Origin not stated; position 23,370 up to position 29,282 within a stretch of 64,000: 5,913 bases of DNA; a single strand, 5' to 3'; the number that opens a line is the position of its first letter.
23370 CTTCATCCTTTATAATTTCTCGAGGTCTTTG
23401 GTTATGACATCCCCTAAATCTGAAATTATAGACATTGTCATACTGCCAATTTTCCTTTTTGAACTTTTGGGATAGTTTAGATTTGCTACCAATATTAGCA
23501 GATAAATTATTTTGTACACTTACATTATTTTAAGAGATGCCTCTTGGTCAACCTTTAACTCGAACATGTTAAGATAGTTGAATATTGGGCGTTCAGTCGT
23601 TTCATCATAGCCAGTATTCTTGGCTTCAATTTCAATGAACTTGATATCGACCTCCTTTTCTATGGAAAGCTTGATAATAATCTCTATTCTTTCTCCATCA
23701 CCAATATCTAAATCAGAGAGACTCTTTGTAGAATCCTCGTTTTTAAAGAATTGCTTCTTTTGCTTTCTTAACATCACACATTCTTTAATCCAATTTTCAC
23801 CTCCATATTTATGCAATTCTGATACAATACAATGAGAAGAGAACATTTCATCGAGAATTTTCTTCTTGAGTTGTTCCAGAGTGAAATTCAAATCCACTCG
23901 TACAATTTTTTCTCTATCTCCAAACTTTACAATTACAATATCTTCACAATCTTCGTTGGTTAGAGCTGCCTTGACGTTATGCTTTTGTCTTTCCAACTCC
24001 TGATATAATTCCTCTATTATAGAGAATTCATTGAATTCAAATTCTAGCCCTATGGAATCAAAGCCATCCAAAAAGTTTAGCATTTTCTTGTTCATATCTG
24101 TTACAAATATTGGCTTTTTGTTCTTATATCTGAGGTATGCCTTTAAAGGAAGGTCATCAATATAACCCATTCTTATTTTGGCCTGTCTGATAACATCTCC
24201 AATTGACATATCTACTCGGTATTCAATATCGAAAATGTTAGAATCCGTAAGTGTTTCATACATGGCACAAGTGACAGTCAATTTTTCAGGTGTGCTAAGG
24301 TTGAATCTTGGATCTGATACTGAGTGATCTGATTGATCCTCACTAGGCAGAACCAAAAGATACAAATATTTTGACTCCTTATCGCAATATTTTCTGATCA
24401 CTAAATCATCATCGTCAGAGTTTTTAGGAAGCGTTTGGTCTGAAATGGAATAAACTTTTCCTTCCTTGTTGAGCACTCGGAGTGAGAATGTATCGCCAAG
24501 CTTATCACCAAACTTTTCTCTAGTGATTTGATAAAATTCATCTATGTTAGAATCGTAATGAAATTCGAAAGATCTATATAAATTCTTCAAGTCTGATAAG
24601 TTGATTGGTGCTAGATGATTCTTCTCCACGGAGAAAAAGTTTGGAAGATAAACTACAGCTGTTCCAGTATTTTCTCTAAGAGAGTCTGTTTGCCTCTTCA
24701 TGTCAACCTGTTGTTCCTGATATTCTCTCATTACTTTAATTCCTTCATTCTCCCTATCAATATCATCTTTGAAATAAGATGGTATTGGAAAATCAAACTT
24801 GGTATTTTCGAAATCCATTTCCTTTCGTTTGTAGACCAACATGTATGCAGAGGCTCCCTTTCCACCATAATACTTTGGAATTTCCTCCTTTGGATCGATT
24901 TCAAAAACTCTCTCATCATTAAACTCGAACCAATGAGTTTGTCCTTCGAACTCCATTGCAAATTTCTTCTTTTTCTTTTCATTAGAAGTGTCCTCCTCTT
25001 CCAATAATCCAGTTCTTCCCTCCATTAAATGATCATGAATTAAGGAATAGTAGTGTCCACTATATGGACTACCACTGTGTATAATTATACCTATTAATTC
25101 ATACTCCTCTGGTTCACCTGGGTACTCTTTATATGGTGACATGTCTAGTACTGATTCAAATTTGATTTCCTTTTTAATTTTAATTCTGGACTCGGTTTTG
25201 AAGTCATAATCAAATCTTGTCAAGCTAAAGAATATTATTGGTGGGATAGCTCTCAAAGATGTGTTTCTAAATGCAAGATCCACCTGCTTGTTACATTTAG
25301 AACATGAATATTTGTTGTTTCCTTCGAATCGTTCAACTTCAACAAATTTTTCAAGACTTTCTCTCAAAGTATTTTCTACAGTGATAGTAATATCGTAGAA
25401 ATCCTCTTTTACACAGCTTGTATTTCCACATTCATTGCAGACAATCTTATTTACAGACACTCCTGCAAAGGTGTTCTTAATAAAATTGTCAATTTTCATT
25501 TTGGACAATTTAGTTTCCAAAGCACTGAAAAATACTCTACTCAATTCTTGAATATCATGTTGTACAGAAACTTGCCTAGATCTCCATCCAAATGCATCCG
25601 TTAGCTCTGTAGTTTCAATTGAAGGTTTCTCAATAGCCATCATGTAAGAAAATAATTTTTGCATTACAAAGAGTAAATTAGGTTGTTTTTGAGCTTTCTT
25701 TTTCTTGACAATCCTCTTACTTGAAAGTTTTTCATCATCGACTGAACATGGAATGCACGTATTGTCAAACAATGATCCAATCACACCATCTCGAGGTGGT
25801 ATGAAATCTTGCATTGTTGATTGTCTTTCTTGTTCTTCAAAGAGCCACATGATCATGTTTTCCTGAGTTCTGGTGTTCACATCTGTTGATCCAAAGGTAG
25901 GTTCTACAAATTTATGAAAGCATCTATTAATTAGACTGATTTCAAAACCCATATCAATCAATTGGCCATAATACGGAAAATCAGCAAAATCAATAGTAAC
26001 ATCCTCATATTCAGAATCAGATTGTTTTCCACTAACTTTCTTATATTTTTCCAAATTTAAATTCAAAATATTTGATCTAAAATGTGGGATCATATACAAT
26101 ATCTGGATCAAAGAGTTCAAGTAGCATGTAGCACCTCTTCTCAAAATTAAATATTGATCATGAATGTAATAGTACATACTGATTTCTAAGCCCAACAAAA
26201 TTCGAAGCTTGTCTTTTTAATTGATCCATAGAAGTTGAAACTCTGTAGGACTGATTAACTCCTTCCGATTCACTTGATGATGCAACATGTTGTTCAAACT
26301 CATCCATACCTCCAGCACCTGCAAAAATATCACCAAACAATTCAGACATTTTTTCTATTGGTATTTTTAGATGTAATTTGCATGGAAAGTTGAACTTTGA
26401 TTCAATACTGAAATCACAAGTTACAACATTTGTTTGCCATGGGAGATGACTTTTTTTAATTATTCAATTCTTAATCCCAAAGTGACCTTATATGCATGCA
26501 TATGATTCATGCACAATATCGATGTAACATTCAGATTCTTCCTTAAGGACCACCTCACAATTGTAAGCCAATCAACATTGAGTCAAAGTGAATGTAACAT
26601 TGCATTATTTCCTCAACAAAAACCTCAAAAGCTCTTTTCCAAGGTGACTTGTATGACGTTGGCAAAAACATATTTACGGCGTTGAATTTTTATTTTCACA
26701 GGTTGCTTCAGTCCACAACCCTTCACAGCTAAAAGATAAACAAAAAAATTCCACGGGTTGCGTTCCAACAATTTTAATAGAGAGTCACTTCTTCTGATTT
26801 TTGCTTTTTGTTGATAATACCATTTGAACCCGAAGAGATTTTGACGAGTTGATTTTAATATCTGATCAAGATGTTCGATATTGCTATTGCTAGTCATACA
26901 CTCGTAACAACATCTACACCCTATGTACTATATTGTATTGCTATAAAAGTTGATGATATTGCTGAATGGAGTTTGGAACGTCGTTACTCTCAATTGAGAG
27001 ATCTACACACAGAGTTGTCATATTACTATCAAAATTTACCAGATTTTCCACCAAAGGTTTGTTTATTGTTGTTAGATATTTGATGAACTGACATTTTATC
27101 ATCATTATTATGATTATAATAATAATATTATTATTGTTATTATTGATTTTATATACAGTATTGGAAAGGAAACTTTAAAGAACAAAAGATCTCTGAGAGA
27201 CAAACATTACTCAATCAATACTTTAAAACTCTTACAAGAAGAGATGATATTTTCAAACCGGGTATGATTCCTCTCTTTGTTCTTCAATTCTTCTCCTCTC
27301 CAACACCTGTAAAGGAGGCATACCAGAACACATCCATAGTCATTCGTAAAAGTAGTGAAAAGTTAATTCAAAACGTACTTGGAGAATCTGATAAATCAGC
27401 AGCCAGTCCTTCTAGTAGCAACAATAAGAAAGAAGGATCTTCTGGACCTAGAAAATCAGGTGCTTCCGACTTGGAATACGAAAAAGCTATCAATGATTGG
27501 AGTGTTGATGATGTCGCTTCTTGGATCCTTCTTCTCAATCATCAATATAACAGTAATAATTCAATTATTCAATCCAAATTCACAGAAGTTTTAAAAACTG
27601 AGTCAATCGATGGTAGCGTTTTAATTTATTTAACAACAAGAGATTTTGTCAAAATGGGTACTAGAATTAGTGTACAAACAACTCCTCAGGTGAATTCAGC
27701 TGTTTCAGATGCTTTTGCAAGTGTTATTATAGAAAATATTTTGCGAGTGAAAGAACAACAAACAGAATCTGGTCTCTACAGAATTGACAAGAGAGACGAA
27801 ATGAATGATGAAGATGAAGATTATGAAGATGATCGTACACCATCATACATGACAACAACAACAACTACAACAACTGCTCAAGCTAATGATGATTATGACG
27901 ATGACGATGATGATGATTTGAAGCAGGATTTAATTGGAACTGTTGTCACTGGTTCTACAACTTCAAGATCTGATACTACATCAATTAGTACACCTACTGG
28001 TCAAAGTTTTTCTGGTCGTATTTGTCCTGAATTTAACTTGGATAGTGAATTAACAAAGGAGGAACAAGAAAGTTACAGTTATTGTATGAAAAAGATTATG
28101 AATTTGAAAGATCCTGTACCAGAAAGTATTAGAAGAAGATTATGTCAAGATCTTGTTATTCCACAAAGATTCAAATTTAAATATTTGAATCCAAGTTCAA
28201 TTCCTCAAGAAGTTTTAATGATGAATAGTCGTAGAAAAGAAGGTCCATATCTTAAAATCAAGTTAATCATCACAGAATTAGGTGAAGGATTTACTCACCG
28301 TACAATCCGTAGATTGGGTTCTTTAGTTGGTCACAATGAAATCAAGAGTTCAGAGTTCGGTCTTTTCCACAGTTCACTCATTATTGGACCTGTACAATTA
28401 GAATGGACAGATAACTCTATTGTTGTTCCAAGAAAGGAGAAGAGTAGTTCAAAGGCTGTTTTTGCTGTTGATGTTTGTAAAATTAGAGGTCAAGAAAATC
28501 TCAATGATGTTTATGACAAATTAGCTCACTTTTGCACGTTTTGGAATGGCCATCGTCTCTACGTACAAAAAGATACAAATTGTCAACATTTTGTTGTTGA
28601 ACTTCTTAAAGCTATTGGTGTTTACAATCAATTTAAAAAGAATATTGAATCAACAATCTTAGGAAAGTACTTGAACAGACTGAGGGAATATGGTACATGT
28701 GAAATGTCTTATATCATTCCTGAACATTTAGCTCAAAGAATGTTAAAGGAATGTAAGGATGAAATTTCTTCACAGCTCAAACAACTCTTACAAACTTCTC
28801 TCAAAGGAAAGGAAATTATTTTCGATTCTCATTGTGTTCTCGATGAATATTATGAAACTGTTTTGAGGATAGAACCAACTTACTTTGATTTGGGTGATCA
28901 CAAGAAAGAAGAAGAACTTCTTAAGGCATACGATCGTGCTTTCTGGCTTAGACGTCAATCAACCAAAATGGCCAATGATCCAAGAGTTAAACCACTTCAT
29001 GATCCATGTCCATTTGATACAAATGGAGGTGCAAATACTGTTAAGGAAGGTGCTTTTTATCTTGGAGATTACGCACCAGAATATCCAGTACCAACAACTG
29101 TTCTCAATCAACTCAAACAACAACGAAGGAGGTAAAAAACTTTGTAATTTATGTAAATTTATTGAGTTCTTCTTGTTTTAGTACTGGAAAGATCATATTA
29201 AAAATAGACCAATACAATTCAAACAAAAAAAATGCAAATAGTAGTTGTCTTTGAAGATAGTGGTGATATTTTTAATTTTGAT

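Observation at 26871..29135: PX (phosphoinositide-binding) domain fused to a C-terminal LRAT/PLAAT- or PPPDE-like papain-fold domain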

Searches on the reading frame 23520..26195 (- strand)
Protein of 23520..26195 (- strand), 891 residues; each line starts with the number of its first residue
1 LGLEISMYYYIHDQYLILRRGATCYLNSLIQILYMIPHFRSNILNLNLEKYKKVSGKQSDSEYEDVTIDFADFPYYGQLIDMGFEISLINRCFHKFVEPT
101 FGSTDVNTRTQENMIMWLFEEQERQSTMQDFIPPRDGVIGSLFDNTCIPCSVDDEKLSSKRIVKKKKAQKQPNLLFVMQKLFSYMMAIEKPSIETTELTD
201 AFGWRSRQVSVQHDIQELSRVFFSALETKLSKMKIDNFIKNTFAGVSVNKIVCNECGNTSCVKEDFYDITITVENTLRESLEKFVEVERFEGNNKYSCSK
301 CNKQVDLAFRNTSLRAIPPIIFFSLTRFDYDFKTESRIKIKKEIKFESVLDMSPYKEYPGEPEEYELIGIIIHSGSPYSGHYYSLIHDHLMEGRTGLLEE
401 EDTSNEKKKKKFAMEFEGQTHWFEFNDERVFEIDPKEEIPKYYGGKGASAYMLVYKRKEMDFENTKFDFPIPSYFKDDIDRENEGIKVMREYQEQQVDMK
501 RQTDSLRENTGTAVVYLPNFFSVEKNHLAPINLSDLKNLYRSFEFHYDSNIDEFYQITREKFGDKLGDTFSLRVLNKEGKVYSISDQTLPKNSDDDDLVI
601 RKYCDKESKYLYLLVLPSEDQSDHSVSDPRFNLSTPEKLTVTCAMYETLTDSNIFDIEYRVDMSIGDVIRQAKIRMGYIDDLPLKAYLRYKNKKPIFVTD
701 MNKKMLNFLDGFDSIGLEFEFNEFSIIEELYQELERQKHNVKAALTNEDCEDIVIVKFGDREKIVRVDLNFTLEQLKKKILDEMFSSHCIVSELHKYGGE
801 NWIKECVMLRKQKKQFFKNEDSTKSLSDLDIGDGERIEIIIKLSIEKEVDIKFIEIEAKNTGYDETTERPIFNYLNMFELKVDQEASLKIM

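Call 57: search_protein_families(library=pfam, proteins=[window:23520-26195:-], max_evalue=0.001)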
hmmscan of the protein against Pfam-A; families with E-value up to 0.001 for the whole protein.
window:23520-26195:- (891 aa): 2 families
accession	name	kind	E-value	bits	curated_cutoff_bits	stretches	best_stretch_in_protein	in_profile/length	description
PF00443.35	UCH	-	2.6e-43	148.9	23.9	2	164-455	37-254/254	Ubiquitin carboxyl-terminal hydrolase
PF13423.12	UCH_1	-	3.2e-15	57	22.2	1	206-428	90-315/317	Ubiquitin carboxyl-terminal hydrolase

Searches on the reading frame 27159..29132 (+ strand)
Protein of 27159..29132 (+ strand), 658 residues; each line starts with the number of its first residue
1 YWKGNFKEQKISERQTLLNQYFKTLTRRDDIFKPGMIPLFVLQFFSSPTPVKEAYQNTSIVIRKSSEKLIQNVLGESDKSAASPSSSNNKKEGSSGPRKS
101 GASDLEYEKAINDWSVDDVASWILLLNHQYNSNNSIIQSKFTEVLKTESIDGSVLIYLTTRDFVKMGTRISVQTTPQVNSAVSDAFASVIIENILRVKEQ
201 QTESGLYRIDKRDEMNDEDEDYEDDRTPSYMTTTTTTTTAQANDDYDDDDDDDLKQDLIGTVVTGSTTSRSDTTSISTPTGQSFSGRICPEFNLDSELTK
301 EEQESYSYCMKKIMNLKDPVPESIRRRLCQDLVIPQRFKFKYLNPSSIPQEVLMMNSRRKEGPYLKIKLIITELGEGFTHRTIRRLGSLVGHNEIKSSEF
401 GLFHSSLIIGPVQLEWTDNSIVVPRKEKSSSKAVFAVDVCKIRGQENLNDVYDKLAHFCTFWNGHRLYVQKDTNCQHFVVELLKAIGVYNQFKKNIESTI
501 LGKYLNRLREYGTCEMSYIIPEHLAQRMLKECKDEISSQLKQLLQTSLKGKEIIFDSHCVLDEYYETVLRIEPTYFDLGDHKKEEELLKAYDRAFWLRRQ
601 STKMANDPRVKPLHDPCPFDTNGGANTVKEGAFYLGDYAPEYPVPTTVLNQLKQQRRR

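Call 41: search_protein_families(library=pfam, alignment_id=A4, max_evalue=0.01)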
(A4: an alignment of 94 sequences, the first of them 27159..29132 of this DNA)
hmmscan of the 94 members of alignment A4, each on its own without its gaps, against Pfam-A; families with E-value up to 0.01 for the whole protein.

A. member 1, window:27159-29132:+ (658 aa): 0 families

B. families by the number of members that match (of 94 scanned): 28 families (the first 25 are shown)
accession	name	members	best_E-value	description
PF07647.24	SAM_2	19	8.6e-17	SAM domain (Sterile alpha motif)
PF00536.37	SAM_1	14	2e-13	SAM domain (Sterile alpha motif)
PF05903.20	Peptidase_C97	10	4e-11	PPPDE putative peptidase domain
PF02198.23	SAM_PNT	8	0.00013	Sterile alpha motif (SAM)/Pointed domain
PF00169.35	PH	5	5.8e-20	PH domain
PF00787.29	PX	3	2.5e-12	PX domain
PF15413.13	PH_11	3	1.3e-10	Pleckstrin homology domain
PF15409.12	PH_8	3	1.2e-09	Pleckstrin homology domain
PF08471.15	Ribonuc_red_2_N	3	0.00045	Class II vitamin B12-dependent ribonucleotide reductase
PF20399.4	PH_20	2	1.2e-05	PH domain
PF04970.19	LRAT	2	5.4e-05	Lecithin retinol acyltransferase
PF16044.11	DUF4796_C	2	0.0068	DUF4796 C-terminal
PF00069.31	Pkinase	1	3.5e-22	Protein kinase domain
PF07714.23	PK_Tyr_Ser-Thr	1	4.8e-09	Protein tyrosine and serine/threonine kinase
PF10638.14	Sfi1_C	1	0.00098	Spindle body associated protein C-terminus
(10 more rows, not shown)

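Call 55: find_homologous_proteins(query=A3, max_evalue=1e-10)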
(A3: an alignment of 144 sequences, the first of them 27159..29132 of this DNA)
Query A3 (144 sequences) (658 aa, profile of the alignment): 3 proteins with E <= 1e-10 among 8000 candidates.
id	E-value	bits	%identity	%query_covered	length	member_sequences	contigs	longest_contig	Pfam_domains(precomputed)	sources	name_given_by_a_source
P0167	3.0e-90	321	82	100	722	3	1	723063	PF00787.30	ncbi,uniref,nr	ncbi:hypothetical protein FDP41_008916 [Naegleria fowleri]|uniref:PX domain-containing protein n=1 T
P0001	1.2e-89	319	76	94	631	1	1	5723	-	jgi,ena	-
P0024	2.1e-86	308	47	99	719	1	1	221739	PF00787.30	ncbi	ncbi:hypothetical protein ABK040_011236 [Willaertia magna]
